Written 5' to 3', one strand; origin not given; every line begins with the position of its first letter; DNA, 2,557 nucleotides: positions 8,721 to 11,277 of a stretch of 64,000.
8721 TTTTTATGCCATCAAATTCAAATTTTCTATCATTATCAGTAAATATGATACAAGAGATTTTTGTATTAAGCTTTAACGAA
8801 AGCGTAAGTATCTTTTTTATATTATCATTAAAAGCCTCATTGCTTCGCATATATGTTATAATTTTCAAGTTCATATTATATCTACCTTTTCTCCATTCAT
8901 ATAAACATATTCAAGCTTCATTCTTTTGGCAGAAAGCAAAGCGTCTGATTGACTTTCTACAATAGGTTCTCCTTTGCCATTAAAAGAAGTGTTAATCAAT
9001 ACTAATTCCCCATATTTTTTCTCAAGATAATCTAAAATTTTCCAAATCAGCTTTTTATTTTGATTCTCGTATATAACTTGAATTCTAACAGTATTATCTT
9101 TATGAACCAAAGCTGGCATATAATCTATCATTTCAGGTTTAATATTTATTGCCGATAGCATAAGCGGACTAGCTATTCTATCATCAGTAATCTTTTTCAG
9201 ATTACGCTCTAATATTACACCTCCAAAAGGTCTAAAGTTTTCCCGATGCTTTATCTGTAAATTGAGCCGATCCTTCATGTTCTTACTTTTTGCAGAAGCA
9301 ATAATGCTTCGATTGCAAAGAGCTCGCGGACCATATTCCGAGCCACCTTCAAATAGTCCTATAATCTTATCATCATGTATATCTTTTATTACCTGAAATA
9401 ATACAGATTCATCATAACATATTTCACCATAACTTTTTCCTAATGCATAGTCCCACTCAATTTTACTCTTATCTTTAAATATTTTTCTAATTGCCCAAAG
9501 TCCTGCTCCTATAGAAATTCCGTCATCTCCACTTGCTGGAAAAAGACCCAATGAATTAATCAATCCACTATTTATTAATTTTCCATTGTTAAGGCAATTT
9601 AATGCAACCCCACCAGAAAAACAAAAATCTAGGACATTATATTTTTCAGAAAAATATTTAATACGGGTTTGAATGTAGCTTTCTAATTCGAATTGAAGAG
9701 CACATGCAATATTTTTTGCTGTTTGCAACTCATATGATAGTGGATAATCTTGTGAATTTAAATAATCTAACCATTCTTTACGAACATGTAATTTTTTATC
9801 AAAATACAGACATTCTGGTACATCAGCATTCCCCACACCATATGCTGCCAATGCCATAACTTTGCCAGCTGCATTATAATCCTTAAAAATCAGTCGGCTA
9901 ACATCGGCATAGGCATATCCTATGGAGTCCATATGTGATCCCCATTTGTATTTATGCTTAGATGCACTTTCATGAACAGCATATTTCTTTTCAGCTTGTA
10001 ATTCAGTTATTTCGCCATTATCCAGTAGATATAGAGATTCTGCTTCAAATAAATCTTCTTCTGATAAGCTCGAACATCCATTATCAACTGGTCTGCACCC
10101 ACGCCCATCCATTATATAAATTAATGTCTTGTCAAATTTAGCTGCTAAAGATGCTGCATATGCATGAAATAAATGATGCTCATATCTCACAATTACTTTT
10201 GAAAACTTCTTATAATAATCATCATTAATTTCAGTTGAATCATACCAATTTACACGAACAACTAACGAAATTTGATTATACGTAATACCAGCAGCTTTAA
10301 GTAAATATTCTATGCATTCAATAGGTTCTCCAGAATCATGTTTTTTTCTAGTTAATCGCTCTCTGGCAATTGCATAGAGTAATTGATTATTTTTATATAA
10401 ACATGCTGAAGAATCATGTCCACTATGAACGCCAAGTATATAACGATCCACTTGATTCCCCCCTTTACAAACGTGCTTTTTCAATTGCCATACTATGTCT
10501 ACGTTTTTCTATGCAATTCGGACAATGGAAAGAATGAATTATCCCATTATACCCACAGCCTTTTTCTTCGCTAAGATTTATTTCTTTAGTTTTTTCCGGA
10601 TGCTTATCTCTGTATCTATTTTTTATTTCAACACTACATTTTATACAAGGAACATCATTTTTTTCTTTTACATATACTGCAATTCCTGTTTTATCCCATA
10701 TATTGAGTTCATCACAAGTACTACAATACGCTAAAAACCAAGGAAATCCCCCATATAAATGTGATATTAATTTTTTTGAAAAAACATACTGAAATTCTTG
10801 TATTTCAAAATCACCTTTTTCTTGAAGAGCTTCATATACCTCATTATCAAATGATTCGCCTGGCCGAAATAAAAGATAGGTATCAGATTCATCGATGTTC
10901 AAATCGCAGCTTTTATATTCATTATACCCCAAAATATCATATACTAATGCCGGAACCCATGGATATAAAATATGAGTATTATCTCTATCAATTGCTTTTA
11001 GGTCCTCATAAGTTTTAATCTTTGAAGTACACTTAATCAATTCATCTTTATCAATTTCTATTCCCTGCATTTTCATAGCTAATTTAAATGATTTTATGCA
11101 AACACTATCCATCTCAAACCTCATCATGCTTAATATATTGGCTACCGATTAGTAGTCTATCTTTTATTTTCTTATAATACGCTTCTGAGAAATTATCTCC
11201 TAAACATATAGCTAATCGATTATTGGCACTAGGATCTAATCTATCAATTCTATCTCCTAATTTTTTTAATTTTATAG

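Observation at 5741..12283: Co-directional AT-rich operon of tailoring-type enzymes next to the RiPP-like module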

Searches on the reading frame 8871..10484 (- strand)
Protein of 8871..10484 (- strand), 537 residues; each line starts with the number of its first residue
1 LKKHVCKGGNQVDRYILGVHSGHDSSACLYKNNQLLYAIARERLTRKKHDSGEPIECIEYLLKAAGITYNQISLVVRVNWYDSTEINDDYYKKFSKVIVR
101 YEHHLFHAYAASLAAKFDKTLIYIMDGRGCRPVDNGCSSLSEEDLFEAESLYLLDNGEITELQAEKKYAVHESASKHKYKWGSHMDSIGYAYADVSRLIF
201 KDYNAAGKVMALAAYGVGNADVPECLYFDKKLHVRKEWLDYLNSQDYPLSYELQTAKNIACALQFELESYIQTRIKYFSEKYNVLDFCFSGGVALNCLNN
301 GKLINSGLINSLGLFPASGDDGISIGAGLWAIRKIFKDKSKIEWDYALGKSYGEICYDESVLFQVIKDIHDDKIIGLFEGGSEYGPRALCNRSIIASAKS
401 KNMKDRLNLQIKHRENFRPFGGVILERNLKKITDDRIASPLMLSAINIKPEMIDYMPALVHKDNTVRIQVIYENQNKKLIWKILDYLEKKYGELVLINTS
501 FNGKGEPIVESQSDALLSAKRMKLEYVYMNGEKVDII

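Call 3: search_protein_families(library=pfam, proteins=[window:8871-10484:-], max_evalue=0.01)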
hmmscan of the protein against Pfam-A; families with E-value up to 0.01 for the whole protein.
window:8871-10484:- (537 aa): 2 families
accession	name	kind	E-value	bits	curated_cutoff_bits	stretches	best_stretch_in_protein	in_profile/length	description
PF16861.10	Carbam_trans_C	-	4.2e-50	170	27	1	368-531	3-165/170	Carbamoyltransferase C-terminus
PF02543.21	Carbam_trans_N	-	1.1e-26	94.6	24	2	90-328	119-345/346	Carbamoyltransferase N-terminus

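Call 5: search_protein_families(library=ncbifam, proteins=[window:8871-10484:-], max_evalue=0.01)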
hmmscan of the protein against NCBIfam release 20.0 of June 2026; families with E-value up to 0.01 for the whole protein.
window:8871-10484:- (537 aa): 1 family
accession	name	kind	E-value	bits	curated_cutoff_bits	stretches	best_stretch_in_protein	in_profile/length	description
NF041651.1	nodul_NodU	equivalog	1.9e-33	116.1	1000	1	269-531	287-549/556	nodulation protein NodU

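Call 25: search_solved_structures(query=window:8871-10484:-, max_evalue=0.001)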
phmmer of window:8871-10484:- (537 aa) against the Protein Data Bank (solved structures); distinct sequences matched with E-value up to 0.001: 12.
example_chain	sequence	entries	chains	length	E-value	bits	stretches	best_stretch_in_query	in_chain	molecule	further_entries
7xb6_A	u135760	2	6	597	5.3e-45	157.2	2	256-516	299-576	Carbamoyltransferase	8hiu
3ven_A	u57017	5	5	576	4e-36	127.9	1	289-526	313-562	O-carbamoyltransferase TobZ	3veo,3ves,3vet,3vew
3ver_A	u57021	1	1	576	1.4e-35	126.1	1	289-526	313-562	O-carbamoyltransferase TobZ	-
3vf4_A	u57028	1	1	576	3.8e-35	124.7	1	289-526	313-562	O-carbamoyltransferase TobZ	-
7vyj_A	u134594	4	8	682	4.1e-35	124.6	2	371-522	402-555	GdmN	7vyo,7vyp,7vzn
7vx0_A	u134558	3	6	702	4.8e-35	124.3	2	371-521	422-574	GdmN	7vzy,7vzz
3vf2_A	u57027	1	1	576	5.1e-35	124.3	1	289-525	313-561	O-carbamoyltransferase TobZ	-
7vzu_A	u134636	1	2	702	5.5e-35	124.2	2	371-521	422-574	GdmN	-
3vex_A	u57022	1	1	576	9.7e-35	123.3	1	289-526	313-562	O-carbamoyltransferase TobZ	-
3vez_A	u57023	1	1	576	9.8e-35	123.3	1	289-526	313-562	O-carbamoyltransferase TobZ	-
7vzq_A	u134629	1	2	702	5.9e-34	120.8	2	371-521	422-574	GdmN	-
9s2t_A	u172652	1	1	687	2e-33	119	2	373-525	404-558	Decarbamoylnovobiocin carbamoyltransferase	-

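Call 26: search_protein_families(library=padloc, proteins=[window:8871-10484:-], max_evalue=0.01)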
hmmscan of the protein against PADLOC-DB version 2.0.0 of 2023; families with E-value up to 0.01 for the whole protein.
window:8871-10484:- (537 aa): 0 families

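Call 102: search_solved_structures(query=window:8871-10484:-, max_evalue=1e-30, show_alignments=2)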
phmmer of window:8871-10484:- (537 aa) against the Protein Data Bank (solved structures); distinct sequences matched with E-value up to 1e-30: 12.
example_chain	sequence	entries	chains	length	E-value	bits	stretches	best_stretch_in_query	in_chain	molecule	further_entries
7xb6_A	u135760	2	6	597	5.3e-45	157.2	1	256-516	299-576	Carbamoyltransferase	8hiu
3ven_A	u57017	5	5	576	4e-36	127.9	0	289-526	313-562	O-carbamoyltransferase TobZ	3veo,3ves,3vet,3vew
3ver_A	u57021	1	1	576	1.4e-35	126.1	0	289-526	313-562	O-carbamoyltransferase TobZ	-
3vf4_A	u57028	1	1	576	3.8e-35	124.7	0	289-526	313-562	O-carbamoyltransferase TobZ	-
7vyj_A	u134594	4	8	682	4.1e-35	124.6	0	371-522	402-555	GdmN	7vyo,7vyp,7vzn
7vx0_A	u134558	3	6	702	4.8e-35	124.3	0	371-521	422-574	GdmN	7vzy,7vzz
3vf2_A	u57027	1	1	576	5.1e-35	124.3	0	289-525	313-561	O-carbamoyltransferase TobZ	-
7vzu_A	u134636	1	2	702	5.5e-35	124.2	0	371-521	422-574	GdmN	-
3vex_A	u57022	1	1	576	9.7e-35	123.3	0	289-526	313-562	O-carbamoyltransferase TobZ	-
3vez_A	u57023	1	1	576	9.8e-35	123.3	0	289-526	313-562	O-carbamoyltransferase TobZ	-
7vzq_A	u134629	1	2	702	5.9e-34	120.8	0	371-521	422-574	GdmN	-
9s2t_A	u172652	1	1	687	2e-33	119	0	373-525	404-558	Decarbamoylnovobiocin carbamoyltransferase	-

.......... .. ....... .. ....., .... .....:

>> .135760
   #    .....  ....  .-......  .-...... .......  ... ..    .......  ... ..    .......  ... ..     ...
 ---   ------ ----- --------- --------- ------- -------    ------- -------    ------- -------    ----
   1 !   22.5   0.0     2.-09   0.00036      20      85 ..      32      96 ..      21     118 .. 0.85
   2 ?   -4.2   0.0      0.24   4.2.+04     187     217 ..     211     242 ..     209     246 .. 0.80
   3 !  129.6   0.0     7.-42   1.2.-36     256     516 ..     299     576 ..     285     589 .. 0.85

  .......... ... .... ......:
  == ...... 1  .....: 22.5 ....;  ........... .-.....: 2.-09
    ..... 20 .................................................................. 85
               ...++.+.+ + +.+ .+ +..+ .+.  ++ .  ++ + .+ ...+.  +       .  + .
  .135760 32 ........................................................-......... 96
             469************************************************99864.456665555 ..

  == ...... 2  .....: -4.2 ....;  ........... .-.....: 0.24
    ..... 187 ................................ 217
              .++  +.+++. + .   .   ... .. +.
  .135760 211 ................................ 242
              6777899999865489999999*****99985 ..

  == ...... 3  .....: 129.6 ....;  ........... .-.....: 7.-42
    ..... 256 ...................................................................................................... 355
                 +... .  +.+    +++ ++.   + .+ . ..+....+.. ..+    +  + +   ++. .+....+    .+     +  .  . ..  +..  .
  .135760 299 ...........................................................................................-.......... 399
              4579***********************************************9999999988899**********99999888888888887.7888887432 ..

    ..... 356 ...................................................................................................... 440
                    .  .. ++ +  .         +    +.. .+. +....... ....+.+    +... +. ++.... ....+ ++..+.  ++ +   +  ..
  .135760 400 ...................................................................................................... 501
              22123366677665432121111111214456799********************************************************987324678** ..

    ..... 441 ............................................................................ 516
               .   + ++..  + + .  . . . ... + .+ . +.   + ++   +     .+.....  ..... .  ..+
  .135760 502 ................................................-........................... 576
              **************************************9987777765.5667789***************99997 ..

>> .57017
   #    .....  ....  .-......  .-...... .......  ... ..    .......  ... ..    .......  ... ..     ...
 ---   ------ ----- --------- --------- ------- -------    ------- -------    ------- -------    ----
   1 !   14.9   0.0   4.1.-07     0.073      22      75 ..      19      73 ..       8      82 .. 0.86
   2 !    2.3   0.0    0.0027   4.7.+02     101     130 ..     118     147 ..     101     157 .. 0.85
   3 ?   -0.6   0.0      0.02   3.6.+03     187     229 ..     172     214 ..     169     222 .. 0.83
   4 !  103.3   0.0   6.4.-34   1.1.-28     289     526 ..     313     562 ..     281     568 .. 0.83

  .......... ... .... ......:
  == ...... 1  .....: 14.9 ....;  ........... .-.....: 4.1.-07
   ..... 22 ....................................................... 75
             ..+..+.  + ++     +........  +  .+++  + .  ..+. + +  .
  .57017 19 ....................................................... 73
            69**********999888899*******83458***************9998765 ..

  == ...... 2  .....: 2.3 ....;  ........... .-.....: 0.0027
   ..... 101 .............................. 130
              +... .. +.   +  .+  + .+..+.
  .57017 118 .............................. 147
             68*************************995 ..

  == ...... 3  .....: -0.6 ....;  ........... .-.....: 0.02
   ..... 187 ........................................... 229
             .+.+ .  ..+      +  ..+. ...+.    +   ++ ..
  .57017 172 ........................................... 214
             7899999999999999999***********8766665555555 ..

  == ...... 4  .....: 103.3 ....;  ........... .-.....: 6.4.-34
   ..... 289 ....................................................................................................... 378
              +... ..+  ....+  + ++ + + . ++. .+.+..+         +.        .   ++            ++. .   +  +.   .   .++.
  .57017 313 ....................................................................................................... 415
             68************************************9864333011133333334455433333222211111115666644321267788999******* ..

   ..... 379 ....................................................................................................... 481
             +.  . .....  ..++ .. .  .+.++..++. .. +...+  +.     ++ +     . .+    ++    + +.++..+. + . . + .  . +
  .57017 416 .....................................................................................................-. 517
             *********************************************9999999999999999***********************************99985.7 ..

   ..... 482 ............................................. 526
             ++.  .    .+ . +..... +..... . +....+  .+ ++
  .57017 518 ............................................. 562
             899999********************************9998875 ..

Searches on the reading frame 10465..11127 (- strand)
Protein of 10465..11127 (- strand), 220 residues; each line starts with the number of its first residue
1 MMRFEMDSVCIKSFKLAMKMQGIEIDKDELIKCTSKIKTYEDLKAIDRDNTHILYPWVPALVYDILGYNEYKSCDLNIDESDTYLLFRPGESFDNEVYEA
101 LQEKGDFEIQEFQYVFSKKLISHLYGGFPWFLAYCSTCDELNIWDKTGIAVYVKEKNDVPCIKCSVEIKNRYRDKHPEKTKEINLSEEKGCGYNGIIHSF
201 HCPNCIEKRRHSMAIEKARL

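Call 3: search_protein_families(library=pfam, proteins=[window:10465-11127:-], max_evalue=0.01)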
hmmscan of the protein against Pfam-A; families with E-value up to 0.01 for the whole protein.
window:10465-11127:- (220 aa): 0 families

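Call 5: search_protein_families(library=ncbifam, proteins=[window:10465-11127:-], max_evalue=0.01)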
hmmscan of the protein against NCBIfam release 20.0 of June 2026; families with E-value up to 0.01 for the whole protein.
window:10465-11127:- (220 aa): 0 families

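Call 26: search_protein_families(library=padloc, proteins=[window:10465-11127:-], max_evalue=0.01)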
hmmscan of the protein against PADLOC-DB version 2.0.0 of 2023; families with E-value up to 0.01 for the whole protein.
window:10465-11127:- (220 aa): 0 families

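Call 69: search_solved_structures(query=A4, max_evalue=10, show_alignments=2)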
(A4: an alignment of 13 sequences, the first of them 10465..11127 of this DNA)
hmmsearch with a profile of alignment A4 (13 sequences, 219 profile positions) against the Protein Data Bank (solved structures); distinct sequences matched with E-value up to 10: 1.
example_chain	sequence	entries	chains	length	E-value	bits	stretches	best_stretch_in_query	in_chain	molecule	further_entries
7am2_CB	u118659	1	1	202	0.89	12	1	33-63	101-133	RNA uridylyltransferase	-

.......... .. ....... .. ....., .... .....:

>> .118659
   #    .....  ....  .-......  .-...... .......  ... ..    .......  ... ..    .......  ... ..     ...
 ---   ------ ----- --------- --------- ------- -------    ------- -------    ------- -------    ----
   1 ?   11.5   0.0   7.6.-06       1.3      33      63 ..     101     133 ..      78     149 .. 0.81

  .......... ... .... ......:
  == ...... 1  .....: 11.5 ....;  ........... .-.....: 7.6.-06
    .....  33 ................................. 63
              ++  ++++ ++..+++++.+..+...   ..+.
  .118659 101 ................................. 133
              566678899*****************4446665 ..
